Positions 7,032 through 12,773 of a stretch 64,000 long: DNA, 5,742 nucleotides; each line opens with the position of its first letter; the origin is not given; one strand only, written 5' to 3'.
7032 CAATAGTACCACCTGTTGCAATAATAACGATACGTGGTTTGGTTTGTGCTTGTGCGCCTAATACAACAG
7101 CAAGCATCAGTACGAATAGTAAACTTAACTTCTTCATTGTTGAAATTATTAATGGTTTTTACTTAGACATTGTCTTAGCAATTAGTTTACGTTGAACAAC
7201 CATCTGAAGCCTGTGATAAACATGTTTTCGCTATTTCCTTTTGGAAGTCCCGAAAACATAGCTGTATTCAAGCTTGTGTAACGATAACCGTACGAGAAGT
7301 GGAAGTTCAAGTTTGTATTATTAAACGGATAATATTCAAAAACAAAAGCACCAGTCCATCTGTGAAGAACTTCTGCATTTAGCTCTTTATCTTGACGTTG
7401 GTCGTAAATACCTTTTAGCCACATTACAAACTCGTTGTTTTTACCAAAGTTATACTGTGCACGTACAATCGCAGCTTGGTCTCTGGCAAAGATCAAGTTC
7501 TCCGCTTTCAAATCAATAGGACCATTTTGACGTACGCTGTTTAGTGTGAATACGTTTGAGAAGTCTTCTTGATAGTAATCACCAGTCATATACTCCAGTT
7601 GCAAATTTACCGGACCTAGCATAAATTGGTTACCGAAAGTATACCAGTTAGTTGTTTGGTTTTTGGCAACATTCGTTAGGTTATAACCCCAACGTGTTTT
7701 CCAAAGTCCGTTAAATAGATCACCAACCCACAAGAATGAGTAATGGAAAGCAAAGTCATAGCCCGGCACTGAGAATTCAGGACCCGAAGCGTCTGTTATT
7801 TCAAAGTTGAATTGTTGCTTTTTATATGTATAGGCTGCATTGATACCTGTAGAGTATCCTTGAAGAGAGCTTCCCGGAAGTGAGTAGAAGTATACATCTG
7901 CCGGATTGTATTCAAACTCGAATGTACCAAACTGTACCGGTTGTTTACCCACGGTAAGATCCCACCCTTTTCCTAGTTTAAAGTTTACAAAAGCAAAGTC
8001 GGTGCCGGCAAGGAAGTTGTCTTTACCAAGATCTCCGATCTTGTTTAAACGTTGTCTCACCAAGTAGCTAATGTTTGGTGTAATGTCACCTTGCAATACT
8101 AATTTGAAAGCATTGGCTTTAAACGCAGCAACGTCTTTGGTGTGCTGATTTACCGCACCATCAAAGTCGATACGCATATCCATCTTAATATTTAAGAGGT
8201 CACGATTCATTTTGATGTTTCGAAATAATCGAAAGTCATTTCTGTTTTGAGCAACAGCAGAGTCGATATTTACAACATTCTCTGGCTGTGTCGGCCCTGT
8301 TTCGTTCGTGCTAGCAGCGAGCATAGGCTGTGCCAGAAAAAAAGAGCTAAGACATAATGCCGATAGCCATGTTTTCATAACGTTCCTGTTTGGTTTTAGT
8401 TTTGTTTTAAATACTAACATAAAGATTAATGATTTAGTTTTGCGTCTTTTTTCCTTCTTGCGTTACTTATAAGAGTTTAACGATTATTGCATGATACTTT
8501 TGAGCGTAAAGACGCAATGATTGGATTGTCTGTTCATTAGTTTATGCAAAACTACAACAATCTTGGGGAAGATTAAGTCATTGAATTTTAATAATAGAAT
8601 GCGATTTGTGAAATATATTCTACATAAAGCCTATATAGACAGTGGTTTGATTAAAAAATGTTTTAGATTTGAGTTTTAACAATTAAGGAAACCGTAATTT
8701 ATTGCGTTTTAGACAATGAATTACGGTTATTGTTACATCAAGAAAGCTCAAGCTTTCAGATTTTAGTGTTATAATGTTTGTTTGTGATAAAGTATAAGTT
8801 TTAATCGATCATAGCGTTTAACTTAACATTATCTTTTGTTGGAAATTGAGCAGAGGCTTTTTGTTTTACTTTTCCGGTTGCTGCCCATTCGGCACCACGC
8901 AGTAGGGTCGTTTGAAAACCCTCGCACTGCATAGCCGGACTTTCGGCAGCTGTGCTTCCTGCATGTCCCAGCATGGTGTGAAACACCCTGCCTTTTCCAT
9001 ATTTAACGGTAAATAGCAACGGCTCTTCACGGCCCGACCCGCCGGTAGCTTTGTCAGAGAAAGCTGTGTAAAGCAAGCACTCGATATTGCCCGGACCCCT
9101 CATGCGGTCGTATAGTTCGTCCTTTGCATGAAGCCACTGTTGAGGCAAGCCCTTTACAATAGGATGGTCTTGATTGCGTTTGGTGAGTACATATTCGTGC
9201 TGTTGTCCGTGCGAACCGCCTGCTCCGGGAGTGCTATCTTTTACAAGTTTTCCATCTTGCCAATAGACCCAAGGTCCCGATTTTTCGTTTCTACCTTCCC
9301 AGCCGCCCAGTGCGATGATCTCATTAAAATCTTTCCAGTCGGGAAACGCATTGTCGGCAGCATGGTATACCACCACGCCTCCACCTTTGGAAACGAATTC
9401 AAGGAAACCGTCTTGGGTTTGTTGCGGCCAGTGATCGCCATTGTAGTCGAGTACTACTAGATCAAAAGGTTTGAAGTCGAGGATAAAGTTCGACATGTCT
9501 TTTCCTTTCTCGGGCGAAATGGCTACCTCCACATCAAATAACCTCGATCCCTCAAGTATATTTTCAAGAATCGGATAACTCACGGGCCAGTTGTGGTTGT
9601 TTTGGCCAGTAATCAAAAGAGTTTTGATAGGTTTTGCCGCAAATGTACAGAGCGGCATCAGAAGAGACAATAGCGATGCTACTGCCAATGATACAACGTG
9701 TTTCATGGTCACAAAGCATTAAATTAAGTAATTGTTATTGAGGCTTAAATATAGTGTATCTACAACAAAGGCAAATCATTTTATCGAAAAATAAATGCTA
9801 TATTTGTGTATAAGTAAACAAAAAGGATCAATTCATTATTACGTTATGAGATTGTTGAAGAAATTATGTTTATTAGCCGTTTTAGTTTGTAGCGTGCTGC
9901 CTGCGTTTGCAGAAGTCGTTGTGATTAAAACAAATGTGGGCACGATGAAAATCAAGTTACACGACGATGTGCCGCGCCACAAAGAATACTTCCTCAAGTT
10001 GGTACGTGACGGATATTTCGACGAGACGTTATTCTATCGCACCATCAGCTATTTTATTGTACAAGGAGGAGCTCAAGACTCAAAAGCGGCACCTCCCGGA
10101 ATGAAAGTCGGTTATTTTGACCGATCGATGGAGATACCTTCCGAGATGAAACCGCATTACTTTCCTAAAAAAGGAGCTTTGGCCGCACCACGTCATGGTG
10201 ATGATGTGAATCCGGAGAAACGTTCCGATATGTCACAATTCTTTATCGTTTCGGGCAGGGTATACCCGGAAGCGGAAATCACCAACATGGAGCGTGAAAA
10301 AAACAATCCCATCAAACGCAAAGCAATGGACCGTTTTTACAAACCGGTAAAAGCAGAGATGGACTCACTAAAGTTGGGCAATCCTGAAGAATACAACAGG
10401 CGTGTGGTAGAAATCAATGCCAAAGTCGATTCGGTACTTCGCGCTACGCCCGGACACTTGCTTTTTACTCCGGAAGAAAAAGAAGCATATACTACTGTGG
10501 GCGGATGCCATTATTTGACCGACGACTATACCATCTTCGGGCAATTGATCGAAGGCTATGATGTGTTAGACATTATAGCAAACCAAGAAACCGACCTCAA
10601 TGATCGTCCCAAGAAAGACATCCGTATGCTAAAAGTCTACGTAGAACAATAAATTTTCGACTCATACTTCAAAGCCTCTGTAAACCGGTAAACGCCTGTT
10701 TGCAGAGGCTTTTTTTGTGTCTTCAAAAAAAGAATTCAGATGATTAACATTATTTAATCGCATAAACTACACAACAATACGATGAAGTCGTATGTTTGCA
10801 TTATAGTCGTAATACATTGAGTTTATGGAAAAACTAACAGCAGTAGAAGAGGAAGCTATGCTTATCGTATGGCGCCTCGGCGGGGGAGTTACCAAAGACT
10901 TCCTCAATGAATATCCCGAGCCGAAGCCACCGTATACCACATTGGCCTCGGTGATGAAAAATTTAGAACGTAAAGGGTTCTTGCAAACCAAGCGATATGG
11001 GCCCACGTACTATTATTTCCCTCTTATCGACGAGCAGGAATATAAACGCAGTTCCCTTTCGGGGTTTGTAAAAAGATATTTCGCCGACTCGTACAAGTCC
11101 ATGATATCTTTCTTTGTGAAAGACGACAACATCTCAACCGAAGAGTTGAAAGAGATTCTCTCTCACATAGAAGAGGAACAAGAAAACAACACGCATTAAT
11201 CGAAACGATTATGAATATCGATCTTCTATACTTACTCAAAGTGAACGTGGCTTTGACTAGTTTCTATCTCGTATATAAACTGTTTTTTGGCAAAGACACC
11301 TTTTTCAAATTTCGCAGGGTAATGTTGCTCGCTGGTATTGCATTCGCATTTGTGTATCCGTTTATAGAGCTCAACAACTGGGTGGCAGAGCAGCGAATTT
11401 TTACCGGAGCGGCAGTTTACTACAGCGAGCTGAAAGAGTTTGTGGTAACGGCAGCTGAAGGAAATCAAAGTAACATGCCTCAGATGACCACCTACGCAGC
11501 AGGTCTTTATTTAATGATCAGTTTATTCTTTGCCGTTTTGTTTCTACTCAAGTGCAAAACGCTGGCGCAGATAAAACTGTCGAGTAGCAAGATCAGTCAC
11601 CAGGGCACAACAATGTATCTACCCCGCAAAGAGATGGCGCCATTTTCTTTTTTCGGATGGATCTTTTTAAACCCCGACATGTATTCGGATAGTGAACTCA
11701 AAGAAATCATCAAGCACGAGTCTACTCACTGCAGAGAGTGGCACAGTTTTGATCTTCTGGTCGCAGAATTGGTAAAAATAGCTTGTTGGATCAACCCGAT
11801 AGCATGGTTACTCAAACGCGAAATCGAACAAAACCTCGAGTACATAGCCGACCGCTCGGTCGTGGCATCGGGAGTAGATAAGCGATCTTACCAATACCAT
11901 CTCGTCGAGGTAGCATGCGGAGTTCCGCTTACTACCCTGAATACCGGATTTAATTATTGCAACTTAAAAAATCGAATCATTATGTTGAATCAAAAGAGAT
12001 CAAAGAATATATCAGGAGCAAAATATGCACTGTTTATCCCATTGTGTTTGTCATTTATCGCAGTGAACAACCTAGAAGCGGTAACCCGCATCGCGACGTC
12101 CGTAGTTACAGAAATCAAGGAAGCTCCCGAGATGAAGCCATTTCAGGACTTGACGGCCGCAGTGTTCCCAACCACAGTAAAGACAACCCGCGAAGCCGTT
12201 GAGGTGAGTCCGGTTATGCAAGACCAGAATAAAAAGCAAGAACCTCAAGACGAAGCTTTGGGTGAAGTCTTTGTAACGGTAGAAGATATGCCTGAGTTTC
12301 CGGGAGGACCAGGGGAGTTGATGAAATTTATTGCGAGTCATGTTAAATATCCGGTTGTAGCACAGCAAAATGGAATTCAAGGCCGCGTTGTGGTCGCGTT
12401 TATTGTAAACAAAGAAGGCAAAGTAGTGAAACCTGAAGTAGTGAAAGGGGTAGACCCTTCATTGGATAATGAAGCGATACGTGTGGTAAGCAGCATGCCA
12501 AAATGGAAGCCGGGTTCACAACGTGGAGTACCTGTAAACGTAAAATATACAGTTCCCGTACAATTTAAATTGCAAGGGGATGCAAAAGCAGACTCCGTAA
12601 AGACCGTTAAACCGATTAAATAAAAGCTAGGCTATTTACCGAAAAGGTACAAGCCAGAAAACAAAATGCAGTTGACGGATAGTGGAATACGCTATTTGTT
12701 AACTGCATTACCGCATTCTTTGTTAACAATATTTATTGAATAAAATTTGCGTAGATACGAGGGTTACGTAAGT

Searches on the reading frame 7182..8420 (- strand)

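Call 76: search_protein_families(library=pfam, proteins=[window:7182-8420:-], max_evalue=0.00001)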
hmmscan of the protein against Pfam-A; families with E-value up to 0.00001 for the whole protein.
window:7182-8420:- (412 aa): 1 family
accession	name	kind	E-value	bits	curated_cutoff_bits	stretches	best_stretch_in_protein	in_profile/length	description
PF07396.17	Porin_O_P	-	1e-15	58.3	20.9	1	81-284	6-254/370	Phosphate-selective porin O and P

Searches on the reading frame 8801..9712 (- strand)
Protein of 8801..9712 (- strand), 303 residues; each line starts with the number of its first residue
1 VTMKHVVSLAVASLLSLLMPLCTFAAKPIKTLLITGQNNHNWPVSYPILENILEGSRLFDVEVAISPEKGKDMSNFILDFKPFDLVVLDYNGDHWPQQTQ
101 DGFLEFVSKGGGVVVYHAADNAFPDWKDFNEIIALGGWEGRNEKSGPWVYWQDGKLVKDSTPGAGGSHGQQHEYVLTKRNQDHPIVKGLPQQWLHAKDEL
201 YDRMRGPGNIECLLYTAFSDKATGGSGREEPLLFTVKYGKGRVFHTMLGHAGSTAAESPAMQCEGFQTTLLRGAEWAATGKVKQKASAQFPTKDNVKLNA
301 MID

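Call 76: search_protein_families(library=pfam, proteins=[window:8801-9712:-], max_evalue=0.00001)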
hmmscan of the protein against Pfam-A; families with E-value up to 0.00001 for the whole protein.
window:8801-9712:- (303 aa): 1 family
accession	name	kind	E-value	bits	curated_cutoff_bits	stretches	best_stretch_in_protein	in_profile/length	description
PF06283.17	ThuA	-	1.3e-23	84.7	33.4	1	35-277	6-209/209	Trehalose utilisation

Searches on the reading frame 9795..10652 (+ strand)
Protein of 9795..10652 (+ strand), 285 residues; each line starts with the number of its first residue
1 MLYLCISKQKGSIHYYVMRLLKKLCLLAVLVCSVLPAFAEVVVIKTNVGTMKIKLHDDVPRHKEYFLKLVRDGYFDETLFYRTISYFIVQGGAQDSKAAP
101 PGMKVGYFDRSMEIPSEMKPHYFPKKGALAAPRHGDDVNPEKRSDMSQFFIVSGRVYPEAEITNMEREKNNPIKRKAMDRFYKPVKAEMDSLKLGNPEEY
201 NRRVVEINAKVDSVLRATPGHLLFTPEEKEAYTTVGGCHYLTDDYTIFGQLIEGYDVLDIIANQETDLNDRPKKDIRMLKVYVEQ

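Call 76: search_protein_families(library=pfam, proteins=[window:9795-10652:+], max_evalue=0.00001)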
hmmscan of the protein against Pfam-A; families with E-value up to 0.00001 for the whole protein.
window:9795-10652:+ (285 aa): 1 family
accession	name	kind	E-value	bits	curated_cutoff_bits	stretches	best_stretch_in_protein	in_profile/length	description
PF00160.26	Pro_isomerase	-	1.1e-29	104.1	21.7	2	42-153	2-111/159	Cyclophilin type peptidyl-prolyl cis-trans isomerase/CLD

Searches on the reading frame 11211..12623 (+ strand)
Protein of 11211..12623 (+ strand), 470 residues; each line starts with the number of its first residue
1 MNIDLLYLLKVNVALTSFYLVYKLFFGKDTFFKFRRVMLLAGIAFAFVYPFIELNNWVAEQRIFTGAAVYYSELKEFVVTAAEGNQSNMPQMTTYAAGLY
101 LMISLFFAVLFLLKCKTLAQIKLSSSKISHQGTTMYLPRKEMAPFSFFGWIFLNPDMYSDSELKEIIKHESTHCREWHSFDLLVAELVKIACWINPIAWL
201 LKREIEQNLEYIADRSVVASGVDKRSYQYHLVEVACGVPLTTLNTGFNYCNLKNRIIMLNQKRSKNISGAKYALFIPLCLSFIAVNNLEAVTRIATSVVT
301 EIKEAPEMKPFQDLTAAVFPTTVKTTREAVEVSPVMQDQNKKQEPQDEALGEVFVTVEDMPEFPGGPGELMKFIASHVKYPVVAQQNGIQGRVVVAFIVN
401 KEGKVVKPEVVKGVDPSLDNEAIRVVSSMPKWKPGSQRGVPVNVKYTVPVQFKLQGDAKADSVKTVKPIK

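Call 76: search_protein_families(library=pfam, proteins=[window:11211-12623:+], max_evalue=0.00001)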
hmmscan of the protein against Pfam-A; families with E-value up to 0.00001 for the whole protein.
window:11211-12623:+ (470 aa): 2 families
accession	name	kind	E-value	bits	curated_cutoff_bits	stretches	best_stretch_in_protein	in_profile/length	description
PF03544.19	TonB_C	-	2.1e-20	73.4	24.6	1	377-454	2-79/79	Gram-negative bacterial TonB protein C-terminal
PF05569.17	Peptidase_M56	-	1.5e-11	44.5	31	1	157-259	187-296/296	BlaR1 peptidase M56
